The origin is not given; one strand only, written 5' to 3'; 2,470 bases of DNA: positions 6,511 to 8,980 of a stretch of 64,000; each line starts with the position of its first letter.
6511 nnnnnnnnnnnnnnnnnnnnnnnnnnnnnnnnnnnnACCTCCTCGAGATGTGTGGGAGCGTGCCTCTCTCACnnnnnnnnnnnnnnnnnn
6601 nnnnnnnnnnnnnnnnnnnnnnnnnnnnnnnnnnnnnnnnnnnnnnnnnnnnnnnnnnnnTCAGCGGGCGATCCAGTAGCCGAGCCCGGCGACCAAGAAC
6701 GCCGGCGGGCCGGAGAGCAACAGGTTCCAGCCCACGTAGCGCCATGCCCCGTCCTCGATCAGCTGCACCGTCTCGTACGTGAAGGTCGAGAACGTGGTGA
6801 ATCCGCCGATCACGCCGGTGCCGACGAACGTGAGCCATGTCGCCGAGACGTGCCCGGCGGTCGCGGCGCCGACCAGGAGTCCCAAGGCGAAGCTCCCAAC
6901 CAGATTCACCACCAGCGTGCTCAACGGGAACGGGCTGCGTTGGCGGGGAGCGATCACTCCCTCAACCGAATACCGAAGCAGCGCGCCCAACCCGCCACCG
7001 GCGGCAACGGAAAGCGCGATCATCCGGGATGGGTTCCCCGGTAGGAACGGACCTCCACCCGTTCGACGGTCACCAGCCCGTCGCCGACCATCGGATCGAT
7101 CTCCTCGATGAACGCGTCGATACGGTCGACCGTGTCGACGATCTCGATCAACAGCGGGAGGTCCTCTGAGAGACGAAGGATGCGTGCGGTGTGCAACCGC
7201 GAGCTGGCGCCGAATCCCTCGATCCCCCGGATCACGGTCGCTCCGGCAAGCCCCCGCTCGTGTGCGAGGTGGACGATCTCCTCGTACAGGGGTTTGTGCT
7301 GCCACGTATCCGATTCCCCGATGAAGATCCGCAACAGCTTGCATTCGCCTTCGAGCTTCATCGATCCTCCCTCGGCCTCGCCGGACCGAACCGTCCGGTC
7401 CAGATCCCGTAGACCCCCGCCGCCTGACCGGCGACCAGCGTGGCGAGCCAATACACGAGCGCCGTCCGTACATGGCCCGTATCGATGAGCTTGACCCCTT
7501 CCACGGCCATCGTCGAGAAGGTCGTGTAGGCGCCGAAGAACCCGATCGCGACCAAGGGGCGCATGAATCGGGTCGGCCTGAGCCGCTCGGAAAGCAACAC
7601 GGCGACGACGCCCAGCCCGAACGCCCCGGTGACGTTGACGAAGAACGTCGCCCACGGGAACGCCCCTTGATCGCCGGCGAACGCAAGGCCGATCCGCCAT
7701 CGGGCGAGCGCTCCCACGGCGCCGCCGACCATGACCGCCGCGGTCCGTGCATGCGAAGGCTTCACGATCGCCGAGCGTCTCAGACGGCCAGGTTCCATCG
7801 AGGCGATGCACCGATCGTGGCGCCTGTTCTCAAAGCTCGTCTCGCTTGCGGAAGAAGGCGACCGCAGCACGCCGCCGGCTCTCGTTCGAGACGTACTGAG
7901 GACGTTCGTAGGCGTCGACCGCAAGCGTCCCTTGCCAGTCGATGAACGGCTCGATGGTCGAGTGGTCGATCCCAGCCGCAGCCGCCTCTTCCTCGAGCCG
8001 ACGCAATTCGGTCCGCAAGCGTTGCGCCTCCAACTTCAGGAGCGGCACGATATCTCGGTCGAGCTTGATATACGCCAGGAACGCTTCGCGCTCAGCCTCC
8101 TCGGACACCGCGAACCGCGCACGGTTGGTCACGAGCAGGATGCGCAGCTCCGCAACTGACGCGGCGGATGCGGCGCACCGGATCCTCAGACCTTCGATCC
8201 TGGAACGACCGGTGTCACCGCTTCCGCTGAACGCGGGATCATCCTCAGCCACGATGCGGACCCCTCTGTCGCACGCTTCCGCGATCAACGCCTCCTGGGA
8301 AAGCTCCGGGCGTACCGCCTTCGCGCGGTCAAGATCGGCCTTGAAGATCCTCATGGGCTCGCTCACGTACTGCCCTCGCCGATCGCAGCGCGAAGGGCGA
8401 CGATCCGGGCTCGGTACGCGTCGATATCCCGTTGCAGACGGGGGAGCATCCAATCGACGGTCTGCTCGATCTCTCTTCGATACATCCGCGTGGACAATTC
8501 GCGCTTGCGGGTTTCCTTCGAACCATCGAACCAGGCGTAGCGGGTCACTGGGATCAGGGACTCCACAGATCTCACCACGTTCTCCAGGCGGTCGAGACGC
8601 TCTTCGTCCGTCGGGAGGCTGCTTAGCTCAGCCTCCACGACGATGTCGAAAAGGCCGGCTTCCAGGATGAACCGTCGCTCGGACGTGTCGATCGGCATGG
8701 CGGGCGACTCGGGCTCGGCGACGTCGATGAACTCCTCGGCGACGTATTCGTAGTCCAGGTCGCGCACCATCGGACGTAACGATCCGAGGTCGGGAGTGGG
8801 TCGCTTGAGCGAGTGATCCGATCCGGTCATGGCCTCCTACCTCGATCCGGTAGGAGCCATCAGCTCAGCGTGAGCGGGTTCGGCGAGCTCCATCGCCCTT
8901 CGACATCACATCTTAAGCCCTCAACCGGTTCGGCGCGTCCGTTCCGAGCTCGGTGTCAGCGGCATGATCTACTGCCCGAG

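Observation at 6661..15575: Three fluoride riboswitches within 7 kb drive a 9-kb block of mostly uncharacterised genes ending in crcB: a candidate extended fluoride-response system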

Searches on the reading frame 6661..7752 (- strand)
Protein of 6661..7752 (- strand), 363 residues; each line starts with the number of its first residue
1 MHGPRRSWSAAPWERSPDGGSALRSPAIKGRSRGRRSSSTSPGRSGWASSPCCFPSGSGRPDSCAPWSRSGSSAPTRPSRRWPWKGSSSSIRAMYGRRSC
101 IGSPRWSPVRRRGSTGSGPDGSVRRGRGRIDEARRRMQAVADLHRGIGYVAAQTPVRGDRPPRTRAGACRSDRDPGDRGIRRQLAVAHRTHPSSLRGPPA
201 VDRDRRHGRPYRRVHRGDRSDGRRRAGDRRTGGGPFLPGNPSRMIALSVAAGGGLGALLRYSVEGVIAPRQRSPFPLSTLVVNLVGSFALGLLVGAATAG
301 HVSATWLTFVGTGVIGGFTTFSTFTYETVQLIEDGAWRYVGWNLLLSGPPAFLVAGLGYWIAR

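Call 7: search_protein_families(library=pfam, max_evalue=0.01, proteins=[window:6661-7752:-])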
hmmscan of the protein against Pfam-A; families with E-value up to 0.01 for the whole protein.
window:6661-7752:- (363 aa): 1 family
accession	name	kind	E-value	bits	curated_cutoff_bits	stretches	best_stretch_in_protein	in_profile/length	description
PF02537.21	CRCB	-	1e-23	84.1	32.9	1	248-358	2-102/103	CrcB-like protein, Camphor Resistance (CrcB)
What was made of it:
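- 6661..7023 (-): crcB (Fluc) subunit 2. CRCB, 1e-23 (call 7).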

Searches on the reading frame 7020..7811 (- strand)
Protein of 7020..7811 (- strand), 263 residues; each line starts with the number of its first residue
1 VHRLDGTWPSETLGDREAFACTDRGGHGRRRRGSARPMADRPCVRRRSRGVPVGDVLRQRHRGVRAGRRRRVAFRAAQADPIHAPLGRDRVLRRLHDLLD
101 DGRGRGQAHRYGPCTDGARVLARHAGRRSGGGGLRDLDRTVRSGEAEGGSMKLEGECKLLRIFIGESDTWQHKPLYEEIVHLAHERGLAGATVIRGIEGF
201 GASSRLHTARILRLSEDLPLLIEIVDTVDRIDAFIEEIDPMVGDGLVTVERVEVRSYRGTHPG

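Call 7: search_protein_families(library=pfam, max_evalue=0.01, proteins=[window:7020-7811:-])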
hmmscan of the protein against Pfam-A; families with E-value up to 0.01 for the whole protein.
window:7020-7811:- (263 aa): 1 family
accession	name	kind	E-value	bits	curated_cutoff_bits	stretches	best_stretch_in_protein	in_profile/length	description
PF02641.20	DUF190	-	1.1e-41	141.4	23.4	1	158-254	1-97/97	Uncharacterized ACR, COG1993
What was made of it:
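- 7020..7361 (-): DUF190 protein. PF02641, 1e-41 (call 7).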

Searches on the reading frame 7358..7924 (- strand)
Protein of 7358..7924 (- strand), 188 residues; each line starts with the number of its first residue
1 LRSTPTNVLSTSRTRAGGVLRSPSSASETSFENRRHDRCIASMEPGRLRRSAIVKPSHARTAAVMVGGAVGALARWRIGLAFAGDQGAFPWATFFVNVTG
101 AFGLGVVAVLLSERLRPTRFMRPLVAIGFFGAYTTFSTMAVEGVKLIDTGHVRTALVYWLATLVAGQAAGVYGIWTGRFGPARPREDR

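Call 7: search_protein_families(library=pfam, max_evalue=0.01, proteins=[window:7358-7924:-])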
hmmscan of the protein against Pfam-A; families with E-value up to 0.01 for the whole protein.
window:7358-7924:- (188 aa): 1 family
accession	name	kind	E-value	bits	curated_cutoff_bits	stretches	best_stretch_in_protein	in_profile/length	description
PF02537.21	CRCB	-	6.6e-24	84.7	32.9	1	63-174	2-103/103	CrcB-like protein, Camphor Resistance (CrcB)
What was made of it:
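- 7358..7732 (-): crcB (Fluc) subunit 1. CRCB, 7e-24 (call 7).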

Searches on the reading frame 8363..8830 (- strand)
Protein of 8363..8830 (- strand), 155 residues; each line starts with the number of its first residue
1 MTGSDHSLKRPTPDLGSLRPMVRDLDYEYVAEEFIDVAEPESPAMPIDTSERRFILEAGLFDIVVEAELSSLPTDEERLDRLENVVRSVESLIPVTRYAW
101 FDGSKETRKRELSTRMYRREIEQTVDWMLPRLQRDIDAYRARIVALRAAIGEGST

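Call 7: search_protein_families(library=pfam, max_evalue=0.01, proteins=[window:8363-8830:-])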
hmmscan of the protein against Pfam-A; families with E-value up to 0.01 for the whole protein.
window:8363-8830:- (155 aa): 0 families

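Call 45: search_protein_families(library=ncbifam, max_evalue=0.01, proteins=[window:8363-8830:-])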
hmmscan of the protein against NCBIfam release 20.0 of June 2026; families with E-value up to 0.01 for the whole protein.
window:8363-8830:- (155 aa): 0 families

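Call 51: find_homologous_proteins(query=window:8363-8830:-, max_evalue=0.001)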
Query window:8363-8830:- (155 aa): 10 proteins with E <= 0.001 among 115 candidates.
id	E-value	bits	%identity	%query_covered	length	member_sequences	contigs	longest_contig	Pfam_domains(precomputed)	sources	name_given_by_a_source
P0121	4.7e-94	330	100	100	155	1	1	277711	-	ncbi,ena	-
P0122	4.6e-93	327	99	100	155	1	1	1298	-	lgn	-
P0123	7.1e-84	297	92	100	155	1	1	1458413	-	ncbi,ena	-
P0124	2.8e-81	288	89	100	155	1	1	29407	-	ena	-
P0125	1.2e-67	244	78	97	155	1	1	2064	-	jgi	jgi:hypothetical protein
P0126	2.0e-67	243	76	90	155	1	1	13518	-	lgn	-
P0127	8.7e-66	238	76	90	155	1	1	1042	-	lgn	-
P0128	6.0e-51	190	82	72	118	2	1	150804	-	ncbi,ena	-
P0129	1.3e-47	179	63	92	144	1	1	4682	-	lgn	-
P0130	1.9e-47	179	65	92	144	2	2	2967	-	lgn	-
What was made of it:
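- Tried and rejected: It reached only close relatives (call 51).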

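Call 53: find_encoding_contigs(protein=P0121, flank=2000, max_places=2)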
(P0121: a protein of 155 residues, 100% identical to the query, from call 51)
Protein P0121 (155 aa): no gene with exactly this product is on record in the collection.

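Call 55: list_cluster_members(proteins=[P0121, P0002, P0123, P0001])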
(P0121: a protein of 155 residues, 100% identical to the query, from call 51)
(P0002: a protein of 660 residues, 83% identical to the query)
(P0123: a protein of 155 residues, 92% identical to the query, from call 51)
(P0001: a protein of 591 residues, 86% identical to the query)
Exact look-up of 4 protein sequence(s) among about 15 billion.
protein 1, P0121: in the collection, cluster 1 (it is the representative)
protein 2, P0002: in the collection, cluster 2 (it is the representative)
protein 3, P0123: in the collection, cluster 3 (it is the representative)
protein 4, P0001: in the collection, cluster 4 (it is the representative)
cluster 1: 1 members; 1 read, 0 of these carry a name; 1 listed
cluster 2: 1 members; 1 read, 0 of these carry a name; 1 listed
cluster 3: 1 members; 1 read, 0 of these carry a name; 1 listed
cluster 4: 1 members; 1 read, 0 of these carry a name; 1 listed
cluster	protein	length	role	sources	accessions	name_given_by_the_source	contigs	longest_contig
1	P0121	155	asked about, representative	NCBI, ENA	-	-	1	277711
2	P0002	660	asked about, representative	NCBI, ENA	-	-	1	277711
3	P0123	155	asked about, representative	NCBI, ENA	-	-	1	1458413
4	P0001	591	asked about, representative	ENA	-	-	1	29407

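Call 83: search_protein_families(library=padloc, max_evalue=0.001, proteins=[window:8363-8830:-])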
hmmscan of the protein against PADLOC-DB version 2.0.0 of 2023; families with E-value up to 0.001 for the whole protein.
window:8363-8830:- (155 aa): 0 families
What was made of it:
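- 8363..8830 (-): 155-aa protein of unknown family (p155), intact. No hit in Pfam, NCBIfam or PADLOC (calls 7, 45, 83).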

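Call 88: search_solved_structures(query=window:8363-8830:-, max_evalue=1)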
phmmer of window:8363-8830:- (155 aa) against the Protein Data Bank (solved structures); distinct sequences matched with E-value up to 1: 10.
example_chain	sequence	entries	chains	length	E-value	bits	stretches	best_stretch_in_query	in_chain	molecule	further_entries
6clz_B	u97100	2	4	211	0.068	16.3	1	110-154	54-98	Apolipoprotein A-I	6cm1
7kjr_C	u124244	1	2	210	0.072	16.2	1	74-154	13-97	Apolipoprotein A-I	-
8eqs_C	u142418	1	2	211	0.073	16.1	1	74-154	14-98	Apolipoprotein A-I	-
3r2p_A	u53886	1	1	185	0.092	15.8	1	89-154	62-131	Apolipoprotein A-I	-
3k2s_A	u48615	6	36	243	0.14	15.2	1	89-154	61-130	Apolipoprotein A-I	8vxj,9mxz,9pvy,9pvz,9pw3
2msc_A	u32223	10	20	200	0.17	14.9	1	89-154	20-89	Apolipoprotein A-I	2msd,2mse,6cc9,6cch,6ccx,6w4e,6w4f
6pts_A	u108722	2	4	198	0.18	14.9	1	89-154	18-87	Apolipoprotein A-I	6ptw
4v6m_A0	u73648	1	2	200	0.18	14.9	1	89-154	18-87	Apolipoprotein A-I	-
1av1_A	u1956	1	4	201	0.18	14.9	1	89-154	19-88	APOLIPOPROTEIN A-I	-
9ja5_A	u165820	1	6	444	0.56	13.3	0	14-48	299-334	Meiotically up-regulated gene 135 protein,SWR1 complex bromodomain subunit bdf1,Immunoglob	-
